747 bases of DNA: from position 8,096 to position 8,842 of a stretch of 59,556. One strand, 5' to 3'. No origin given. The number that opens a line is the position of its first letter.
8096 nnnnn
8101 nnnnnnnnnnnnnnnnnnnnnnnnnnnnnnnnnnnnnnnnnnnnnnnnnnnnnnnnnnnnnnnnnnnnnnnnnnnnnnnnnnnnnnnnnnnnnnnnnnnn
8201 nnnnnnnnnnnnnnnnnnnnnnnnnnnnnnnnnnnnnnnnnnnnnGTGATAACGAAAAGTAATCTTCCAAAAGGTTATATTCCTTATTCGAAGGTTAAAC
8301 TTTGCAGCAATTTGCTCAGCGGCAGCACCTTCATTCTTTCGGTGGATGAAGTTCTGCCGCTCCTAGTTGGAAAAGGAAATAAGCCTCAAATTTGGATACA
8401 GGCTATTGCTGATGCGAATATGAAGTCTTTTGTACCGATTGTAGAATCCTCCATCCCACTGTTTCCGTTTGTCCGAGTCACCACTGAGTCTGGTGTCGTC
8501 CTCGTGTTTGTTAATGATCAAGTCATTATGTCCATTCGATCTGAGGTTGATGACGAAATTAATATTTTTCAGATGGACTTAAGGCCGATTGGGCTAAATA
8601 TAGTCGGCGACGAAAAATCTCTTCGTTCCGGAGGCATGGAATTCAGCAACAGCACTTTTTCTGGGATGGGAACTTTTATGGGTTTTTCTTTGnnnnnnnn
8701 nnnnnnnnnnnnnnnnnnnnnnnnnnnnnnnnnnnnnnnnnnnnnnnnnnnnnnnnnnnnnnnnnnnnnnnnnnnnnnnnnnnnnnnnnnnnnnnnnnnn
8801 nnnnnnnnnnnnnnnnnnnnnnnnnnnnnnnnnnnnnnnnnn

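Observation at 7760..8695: Promoter-equipped, low-GC two-gene cassette between attL and int: candidate new phage-defence/exclusion module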

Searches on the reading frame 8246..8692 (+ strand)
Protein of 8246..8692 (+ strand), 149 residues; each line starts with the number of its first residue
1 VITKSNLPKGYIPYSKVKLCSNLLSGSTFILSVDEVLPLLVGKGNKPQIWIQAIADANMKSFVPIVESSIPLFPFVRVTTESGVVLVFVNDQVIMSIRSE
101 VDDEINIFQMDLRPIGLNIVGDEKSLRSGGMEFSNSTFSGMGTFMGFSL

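Call 6: search_protein_families(library=pfam, proteins=[window:8246-8692:+], max_evalue=1)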
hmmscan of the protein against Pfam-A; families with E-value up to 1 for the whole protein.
window:8246-8692:+ (149 aa): 0 families

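Call 7: search_protein_families(library=padloc, proteins=[window:8246-8692:+], max_evalue=1)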
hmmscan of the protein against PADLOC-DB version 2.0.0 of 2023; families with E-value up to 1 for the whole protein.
window:8246-8692:+ (149 aa): 0 families

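Call 8: search_protein_families(library=phrogs, proteins=[window:8246-8692:+], max_evalue=1)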
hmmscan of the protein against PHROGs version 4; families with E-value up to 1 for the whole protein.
window:8246-8692:+ (149 aa): 2 families
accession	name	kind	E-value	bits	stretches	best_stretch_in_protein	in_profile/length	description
phrog_12462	-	unknown function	2.2e-77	259.1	1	2-149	1-150/150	-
phrog_38017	-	unknown function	0.14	13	1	80-117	45-82/154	-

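Call 11: search_solved_structures(query=window:8246-8692:+, max_evalue=10)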
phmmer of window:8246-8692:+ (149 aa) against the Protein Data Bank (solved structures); distinct sequences matched with E-value up to 10: 0.

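Call 15: find_homologous_proteins(query=window:8246-8692:+)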
Query window:8246-8692:+ (149 aa): 28 proteins with E <= 0.001 among 46 candidates.
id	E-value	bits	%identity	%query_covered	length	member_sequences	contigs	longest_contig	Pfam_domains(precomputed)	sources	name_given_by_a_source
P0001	2.2e-89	315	99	100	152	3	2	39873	-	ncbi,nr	ncbi:TPA: hypothetical protein L5P36_006139, partial [Pseudomonas aeruginosa]|nr:hypothetical protei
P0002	8.2e-89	313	99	100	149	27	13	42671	-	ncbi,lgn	ncbi:TPA: hypothetical protein ACP32V_005582 [Pseudomonas aeruginosa]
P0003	8.1e-82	290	91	100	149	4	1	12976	-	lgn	-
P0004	9.4e-81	287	89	100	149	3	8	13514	-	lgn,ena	-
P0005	5.1e-74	265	89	99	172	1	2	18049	-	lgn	-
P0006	6.6e-74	264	82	100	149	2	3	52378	-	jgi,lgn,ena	jgi:hypothetical protein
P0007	1.1e-63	231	100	74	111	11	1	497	-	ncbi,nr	ncbi:hypothetical protein JTL41_33525, partial [Pseudomonas aeruginosa]|nr:hypothetical protein [Pse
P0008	4.5e-59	216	68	100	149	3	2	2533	-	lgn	-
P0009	3.9e-52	194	76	81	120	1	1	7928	-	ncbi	-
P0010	5.8e-36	142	46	99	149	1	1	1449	-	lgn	-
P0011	1.6e-35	140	45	93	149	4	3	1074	-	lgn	-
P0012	4.8e-35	139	45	93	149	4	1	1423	-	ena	-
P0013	1.4e-34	137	45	99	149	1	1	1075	-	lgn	-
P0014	1.5e-34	137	46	91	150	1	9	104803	-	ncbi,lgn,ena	-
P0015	1.5e-34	137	46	91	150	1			-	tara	tara:strand:- start:850 stop:1302 length:453 start_codon:yes stop_codon:yes gene_type:complete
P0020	1.5e-33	134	44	99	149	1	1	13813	-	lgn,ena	-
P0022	5.2e-33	132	42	93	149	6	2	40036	-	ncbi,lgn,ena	ncbi:hypothetical protein [Klebsiella pneumoniae]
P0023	9.0e-33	131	46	97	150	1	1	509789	-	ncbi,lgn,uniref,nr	ncbi:hypothetical protein [Vreelandella boliviensis]|uniref:hypothetical protein n=1 Tax=Vreelandell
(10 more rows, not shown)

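Call 19: find_encoding_contigs(protein=P0023, flank=6000, max_places=3)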
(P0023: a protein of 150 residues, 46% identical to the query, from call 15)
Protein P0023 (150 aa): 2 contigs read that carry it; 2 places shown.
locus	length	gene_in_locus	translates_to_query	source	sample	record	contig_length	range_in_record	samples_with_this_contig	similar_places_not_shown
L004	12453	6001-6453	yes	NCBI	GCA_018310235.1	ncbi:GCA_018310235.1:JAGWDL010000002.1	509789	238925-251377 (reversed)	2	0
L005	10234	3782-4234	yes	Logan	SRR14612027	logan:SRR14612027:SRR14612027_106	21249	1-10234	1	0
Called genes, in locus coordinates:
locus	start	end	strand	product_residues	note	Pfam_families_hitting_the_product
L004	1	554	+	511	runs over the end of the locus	PF00221:Lyase_aromatic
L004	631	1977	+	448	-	PF06808:DctM (faint), PF13726:Na_H_antiport_2, PF03553:Na_H_antiporter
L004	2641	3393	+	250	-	PF13643:DUF4145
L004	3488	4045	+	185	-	PF20355:DUF6650 (weak)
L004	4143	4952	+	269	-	PF13676:TIR_2 (weak)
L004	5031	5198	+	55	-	-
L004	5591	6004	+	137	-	-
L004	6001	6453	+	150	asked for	-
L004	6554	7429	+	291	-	-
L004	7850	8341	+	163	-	PF05981:CreA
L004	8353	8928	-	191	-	PF00188:CAP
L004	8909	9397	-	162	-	PF01243:PNPOx_N, PF16242:Pyrid_ox_like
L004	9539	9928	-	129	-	PF07007:LprI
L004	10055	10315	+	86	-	PF03891:DUF333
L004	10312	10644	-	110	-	-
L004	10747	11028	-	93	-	PF20068:Amphi-Trp (weak)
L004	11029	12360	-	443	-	PF00149:Metallophos (weak)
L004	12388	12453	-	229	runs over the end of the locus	PF00300:His_Phos_1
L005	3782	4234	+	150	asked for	-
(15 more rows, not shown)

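Call 20: find_encoding_contigs(protein=P0014, flank=6000, max_places=4)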
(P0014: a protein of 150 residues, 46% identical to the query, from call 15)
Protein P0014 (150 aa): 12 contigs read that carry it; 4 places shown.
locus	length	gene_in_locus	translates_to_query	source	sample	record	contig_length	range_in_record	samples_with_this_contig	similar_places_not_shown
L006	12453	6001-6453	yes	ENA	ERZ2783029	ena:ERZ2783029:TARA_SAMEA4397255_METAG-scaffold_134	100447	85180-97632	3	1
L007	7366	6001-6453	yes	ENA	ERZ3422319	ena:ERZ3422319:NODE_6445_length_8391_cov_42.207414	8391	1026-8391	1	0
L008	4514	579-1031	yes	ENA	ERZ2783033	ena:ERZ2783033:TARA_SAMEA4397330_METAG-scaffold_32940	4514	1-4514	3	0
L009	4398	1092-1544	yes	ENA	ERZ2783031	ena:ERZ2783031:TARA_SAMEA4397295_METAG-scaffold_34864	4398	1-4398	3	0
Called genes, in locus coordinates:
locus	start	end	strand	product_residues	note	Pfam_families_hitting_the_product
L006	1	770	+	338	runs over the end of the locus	PF03480:DctP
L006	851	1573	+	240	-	PF04290:DctQ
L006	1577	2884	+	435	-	PF06808:DctM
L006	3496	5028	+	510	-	PF00171:Aldedh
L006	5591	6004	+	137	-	-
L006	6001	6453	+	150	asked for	-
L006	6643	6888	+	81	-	-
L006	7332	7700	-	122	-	-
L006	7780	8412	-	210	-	PF04299:FMN_bind_2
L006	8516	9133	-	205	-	PF01965:DJ-1_PfpI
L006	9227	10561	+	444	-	PF00392:GntR, PF00155:Aminotran_1_2, PF12897:Asp_aminotransf (weak)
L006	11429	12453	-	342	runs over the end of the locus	PF03601:Cons_hypoth698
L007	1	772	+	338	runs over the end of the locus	PF03480:DctP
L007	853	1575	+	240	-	PF04290:DctQ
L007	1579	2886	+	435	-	PF06808:DctM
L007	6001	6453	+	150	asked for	-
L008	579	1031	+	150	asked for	-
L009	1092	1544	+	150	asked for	-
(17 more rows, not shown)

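Call 25: find_encoding_contigs(protein=P0022, flank=8000, max_places=3)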
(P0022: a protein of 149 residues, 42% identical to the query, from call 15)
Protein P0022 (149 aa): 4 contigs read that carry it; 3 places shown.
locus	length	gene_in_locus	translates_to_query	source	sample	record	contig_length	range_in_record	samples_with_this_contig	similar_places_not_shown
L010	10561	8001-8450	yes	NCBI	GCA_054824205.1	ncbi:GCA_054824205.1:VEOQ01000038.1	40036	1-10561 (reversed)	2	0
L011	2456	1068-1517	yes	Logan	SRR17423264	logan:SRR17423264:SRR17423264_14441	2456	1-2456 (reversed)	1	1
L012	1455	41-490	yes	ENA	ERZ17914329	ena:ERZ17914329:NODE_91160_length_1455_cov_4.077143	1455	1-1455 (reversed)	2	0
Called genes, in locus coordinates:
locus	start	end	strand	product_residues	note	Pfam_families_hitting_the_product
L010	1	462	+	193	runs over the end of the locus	PF04289:DUF447_N, PF20766:DUF447_C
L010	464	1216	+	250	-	PF04476:4HFCP_synth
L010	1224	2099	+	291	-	PF13365:Trypsin_2 (weak)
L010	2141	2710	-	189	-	PF00696:AA_kinase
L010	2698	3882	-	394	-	PF01968:Hydantoinase_A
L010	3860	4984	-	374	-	PF18301:preATP-grasp_3, PF02655:ATP-grasp_3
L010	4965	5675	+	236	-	PF00977:His_biosynth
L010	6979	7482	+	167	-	-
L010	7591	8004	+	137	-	-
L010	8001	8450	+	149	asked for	-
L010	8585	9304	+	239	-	-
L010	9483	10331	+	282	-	PF13495:Phage_int_SAM_4, PF00589:Phage_integrase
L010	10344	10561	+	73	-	PF14319:Zn_Tnp_IS91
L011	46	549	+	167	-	-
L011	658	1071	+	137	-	-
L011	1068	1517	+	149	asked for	-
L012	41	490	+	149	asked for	-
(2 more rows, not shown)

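Call 26: find_encoding_contigs(protein=P0006, flank=8000, max_places=3)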
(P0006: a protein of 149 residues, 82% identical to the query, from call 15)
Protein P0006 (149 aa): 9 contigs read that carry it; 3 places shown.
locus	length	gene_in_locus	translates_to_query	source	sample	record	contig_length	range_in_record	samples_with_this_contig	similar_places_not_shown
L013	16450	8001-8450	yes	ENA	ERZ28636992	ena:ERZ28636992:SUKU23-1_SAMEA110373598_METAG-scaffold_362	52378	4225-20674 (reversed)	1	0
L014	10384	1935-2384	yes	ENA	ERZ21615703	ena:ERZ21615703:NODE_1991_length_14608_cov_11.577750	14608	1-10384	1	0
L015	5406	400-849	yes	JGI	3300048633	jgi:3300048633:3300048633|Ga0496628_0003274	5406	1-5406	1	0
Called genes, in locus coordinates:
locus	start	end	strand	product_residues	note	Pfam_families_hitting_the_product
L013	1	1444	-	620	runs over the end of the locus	PF00574:CLP_protease, PF01972:SDH_protease, PF25145:NfeD1b_N, PF10124:Mu-like_gpT (faint), PF25209:Phage_capsid_4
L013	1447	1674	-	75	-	-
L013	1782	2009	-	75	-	-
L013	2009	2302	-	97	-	-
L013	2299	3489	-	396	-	PF13481:AAA_25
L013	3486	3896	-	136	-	PF01807:Zn_ribbon_DnaG (weak)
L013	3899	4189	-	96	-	-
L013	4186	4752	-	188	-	-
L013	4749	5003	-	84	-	-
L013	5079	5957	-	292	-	-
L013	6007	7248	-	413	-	PF13356:Arm-DNA-bind_3, PF22022:Phage_int_M, PF00589:Phage_integrase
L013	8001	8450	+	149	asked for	-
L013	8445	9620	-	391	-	PF12167:Arm-DNA-bind_2, PF14659:Phage_int_SAM_3 (weak), PF00589:Phage_integrase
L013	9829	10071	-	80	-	-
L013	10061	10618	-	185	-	PF13392:HNH_3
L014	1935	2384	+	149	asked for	-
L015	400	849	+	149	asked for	-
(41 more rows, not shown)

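Call 27: find_encoding_contigs(protein=P0020, flank=8000, max_places=2)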
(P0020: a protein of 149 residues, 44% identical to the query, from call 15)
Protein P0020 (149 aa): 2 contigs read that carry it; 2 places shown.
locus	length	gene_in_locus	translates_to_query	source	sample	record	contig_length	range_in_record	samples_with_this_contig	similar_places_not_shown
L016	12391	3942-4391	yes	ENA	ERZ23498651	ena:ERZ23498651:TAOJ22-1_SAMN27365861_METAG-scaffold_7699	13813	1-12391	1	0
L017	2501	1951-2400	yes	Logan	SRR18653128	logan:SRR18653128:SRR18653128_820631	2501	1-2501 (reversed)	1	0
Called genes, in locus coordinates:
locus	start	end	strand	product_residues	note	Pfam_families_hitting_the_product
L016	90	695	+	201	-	PF00533:BRCT (weak)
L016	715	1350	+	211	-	PF08238:Sel1 (weak)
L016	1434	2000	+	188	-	-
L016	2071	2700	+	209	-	-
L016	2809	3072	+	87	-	-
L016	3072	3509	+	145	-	-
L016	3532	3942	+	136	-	-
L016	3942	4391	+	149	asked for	-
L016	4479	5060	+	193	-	-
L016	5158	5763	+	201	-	-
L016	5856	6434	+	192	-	-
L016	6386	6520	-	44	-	-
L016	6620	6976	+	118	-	-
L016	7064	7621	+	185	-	-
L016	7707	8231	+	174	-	-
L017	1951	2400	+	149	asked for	-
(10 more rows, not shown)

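Call 30: predict_structure(alignment_id=A1)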
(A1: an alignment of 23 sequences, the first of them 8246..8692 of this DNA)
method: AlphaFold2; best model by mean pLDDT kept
length: 149 residues; sequences in the alignment: 23
mean_pLDDT: 93.2   pTM: 0.87
mean pLDDT of the five models: 93.2, 92.6, 92.0, 91.8, 69.2
residues with pLDDT >= 90: 124; 70-90: 25; 50-70: 0; < 50: 0
segments of 3 or more residues with pLDDT < 50: none
pLDDT, mean of each block of 10 residues (from residue 1): 93 95 92 94 92 91 95 96 95 95 93 95 94 92 87
secondary structure, 60 per line:
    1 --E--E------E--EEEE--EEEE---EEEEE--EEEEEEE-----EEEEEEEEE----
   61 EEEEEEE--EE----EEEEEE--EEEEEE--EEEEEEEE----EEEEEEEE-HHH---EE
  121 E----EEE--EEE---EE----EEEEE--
elements in order: E16-19 E22-25 E29-33 E36-42 E48-56 E61-67 E76-81 E84-89 E92-99 E104-111 E119-121 E126-128 E131-133 E143-147

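Call 42: fold_search(model_id=the predicted structure, library=viral)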
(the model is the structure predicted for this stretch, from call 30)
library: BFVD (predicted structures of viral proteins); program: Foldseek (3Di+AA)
matches with E <= 10: 563; with E <= 0.001: 0
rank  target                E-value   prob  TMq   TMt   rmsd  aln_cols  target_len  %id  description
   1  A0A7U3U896            2.5e-01  0.08  0.16  0.10  12.4       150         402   11  ORF35 protein [Plutella xylostella granulovirus]
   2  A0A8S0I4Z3            4.0e-01  0.33  0.18  0.08   9.2        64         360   16  (no name in the UniProt tables at hand)
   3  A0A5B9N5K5            5.5e-01  0.41  0.19  0.40   6.5        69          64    9  Uncharacterized protein [Proteus phage Saba]
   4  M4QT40                6.5e-01  0.08  0.19  0.10  14.4       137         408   14  Uncharacterized protein (Fragment) [Synechococcus phage S-SKS1]
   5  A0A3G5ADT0            6.9e-01  0.21  0.17  0.07  12.0        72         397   17  Uncharacterized protein [Hyperionvirus sp.]
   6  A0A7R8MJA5            6.9e-01  0.09  0.20  0.23  10.5       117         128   14  Uncharacterized protein [Klebsiella phage vB_KvM-Eowyn]
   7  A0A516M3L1            7.2e-01  0.08  0.20  0.03  19.0       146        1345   10  (no name in the UniProt tables at hand)
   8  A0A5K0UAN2            7.7e-01  0.33  0.23  0.07  12.8        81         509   11  Ankyrin repeat protein [Yasminevirus sp. GU-2018]
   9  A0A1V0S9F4            7.7e-01  0.30  0.23  0.15   7.8        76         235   14  Uncharacterized protein [Catovirus CTV1]
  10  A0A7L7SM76            7.7e-01  0.18  0.22  0.24  10.7       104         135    9  (no name in the UniProt tables at hand)
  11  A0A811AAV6            7.7e-01  0.06  0.18  0.06  15.1       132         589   12  (no name in the UniProt tables at hand)
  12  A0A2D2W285            8.1e-01  0.08  0.18  0.14   6.8        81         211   18  (no name in the UniProt tables at hand)
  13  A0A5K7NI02            8.5e-01  0.15  0.18  0.10  14.0        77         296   18  Uncharacterized protein [Rothia phage Spartoi]
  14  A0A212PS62            8.5e-01  0.08  0.20  0.22  13.2       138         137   10  CPXV013 protein [Cowpox virus]
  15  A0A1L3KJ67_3          9.0e-01  0.14  0.17  0.02  17.0       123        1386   12  Replicase polyprotein 1ab (Fragment) [Xinzhou nematode virus 6]
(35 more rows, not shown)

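Call 50: search_protein_representatives(alignment_id=A1)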
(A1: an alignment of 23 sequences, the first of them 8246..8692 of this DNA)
Query: 23 sequences, 149 profile positions. Proteins with E-value up to 0.001 (for the whole library): 487; up to 1e-10: 365; up to 1e-30: 53. The best 150 are listed.
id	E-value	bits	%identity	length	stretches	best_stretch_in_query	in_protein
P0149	6.7e-54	198.1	-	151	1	1-148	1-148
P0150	4.6e-49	182.4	-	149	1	1-148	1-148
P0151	1.7e-48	180.6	-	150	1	1-148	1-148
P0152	2.1e-48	180.3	-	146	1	5-148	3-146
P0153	1.5e-47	177.5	-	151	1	1-148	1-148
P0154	9.6e-47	174.9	-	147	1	5-148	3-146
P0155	2.1e-46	173.8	-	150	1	1-148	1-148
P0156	8.5e-46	171.8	-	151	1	2-147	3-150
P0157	1.8e-44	167.6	-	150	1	1-148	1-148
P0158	2.5e-44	167.0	-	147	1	1-148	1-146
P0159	5.5e-44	166.0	-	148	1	1-148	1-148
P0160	4.6e-43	163.0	-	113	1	1-112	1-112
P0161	8.5e-42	158.9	-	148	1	3-148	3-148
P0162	3.7e-41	156.8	-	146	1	12-148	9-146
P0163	4.8e-41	156.4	-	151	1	1-148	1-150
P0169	1.6e-39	151.5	-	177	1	5-148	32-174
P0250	7.5e-27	110.3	-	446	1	1-148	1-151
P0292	3.8e-24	101.6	-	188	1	6-147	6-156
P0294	5.6e-24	101.0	-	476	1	4-148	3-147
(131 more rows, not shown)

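Call 53: search_protein_families(library=pfam, proteins=[P0250, P0294, P0292, P0169], max_evalue=0.01)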
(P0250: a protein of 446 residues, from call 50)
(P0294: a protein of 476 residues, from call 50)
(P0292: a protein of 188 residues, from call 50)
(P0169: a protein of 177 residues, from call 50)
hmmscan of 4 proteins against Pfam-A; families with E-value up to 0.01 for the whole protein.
P0250 (446 aa): 10 families
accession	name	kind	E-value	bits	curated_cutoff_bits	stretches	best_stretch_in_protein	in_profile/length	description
PF13428.12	TPR_14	-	9.9e-09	35.5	23.5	1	239-266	13-40/44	Tetratricopeptide repeat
PF07719.23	TPR_2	-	2.7e-08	33.7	27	1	308-337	3-32/34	Tetratricopeptide repeat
PF00515.34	TPR_1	-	2.2e-06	27.7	27.8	1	309-337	4-32/34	Tetratricopeptide repeat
PF13432.12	TPR_16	-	2.3e-06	28.4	32.7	0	239-286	9-56/65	Tetratricopeptide repeat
PF14559.12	TPR_19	-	3.2e-06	27.8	25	1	239-278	3-42/68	Tetratricopeptide repeat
PF13414.12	TPR_11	-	9.9e-06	25.6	26.8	1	238-271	5-38/42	TPR repeat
PF13424.12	TPR_12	-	9.4e-05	23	30.1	0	197-255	17-73/77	Tetratricopeptide repeat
PF13181.12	TPR_8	-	0.0004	20.8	25.7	0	308-337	3-32/34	Tetratricopeptide repeat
PF13176.12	TPR_7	-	0.00049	20.4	27.9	0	236-262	8-36/36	Tetratricopeptide repeat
PF23914.1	TPR_CcmH_CycH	-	0.001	19.4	42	0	317-374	61-114/158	Cytochrome c-type biogenesis protein H TPR domain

P0294 (476 aa): 8 families
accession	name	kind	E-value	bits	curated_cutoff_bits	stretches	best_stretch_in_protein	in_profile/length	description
PF00805.28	Pentapeptide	-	4.4e-27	93.7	20.2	3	205-244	1-40/40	Pentapeptide repeats (8 copies)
PF13676.11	TIR_2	-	2.5e-23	83.3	28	1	340-470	2-121/122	TIR domain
PF13599.13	Pentapeptide_4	-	5.4e-11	42.8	38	2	214-275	5-66/78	Pentapeptide repeat region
PF01582.25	TIR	-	9.8e-09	35.7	21.3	1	339-428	4-94/179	TIR domain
PF13576.12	Pentapeptide_3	-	7.7e-06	26.5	27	1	223-265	2-47/48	Pentapeptide repeats (9 copies)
PF19569.5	START_2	-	0.0023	18.2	23.6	1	354-453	20-114/126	START-like superfamily domain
PF25296.1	Decapeptide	-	0.004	17.4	45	0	185-239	15-69/74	Decapeptide repeat region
PF08937.16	ThsB_TIR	-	0.0047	17.7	21.2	1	340-430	1-95/100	Thoeris protein ThsB, TIR-like domain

P0292 (188 aa): 0 families

P0169 (177 aa): 0 families

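Call 54: find_encoding_contigs(protein=P0294, flank=6000, max_places=3)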
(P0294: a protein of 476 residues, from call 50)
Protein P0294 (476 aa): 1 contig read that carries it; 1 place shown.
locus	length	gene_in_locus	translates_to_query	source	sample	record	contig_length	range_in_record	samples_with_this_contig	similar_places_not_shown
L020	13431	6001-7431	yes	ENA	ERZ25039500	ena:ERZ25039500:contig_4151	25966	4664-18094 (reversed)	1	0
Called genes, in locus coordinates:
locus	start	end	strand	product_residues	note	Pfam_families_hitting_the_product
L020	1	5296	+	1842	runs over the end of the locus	-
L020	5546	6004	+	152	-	-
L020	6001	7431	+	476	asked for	PF00805:Pentapeptide, PF13576:Pentapeptide_3 (faint), PF00805:Pentapeptide, PF13599:Pentapeptide_4 (weak), PF00805:Pentapeptide (weak), PF01582:TIR, PF13676:TIR_2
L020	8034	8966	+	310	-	PF12705:PDDEXK_1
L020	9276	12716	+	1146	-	PF25199:nSTAND_NTPase5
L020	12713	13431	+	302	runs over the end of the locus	PF13735:tRNA_NucTran2_2 (faint)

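Call 55: find_encoding_contigs(protein=P0250, flank=6000, max_places=3)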
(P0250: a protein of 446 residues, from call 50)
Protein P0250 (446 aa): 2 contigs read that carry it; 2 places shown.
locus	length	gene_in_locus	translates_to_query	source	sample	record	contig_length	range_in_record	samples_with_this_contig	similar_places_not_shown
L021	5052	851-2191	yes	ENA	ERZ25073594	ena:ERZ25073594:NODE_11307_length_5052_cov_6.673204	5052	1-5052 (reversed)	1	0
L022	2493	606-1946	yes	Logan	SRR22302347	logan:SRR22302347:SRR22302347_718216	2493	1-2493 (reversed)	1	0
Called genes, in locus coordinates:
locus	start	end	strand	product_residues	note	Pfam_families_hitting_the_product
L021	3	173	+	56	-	?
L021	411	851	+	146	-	-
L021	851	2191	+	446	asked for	PF07719:TPR_2 (faint), PF13414:TPR_11 (faint), PF13428:TPR_14 (faint), PF13432:TPR_16 (faint), PF00515:TPR_1 (faint), PF14559:TPR_19 (faint)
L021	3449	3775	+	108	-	-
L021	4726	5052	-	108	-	?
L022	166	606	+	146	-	-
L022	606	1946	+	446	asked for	PF07719:TPR_2 (faint), PF13414:TPR_11 (faint), PF13428:TPR_14 (faint), PF13432:TPR_16 (faint), PF00515:TPR_1 (faint), PF14559:TPR_19 (faint)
